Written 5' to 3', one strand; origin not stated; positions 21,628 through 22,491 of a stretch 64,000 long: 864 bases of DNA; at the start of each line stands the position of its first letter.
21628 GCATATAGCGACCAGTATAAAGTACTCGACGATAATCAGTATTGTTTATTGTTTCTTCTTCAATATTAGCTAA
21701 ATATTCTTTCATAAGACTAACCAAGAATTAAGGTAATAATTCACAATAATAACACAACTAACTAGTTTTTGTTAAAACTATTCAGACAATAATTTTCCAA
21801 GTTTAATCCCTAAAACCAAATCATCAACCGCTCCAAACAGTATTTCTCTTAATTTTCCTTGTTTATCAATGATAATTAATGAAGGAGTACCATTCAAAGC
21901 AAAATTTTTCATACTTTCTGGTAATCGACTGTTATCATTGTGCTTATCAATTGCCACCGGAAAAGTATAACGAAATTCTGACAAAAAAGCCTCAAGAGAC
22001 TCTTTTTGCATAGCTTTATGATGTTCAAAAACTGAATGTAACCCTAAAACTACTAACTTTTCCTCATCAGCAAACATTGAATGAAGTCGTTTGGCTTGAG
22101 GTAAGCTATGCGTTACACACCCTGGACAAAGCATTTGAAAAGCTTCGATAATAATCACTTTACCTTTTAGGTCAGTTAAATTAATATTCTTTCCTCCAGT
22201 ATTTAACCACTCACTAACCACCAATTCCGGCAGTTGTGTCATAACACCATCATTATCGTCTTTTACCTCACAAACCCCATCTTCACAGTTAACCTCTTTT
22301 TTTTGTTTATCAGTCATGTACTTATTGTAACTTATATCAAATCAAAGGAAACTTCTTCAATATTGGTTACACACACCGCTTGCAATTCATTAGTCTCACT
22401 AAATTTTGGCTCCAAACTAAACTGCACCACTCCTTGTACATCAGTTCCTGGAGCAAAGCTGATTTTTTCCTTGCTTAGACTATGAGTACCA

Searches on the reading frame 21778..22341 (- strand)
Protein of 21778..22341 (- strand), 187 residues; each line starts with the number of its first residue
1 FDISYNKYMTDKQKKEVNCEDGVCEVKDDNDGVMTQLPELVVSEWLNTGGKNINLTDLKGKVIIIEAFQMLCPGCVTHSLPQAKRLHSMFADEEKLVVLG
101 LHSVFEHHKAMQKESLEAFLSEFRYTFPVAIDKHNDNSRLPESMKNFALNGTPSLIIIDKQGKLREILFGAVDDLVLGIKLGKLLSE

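Call 61: search_protein_families(library=pfam, proteins=[window:21778-22341:-], max_evalue=0.001)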
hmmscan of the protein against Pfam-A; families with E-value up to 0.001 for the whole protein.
window:21778-22341:- (187 aa): 4 families
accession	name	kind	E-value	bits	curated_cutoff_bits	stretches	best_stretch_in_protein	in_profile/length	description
PF00578.27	AhpC-TSA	-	1.3e-11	45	26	1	39-166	7-123/124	AhpC/TSA family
PF08534.16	Redoxin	-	1.8e-07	31.5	26.6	1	46-166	14-130/148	Redoxin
PF00255.25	GSHPx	-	0.00021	21.3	27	1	48-129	9-89/108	Glutathione peroxidase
PF13905.12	Thioredoxin_8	-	0.0008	20.1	27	0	60-163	1-93/94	Thioredoxin-like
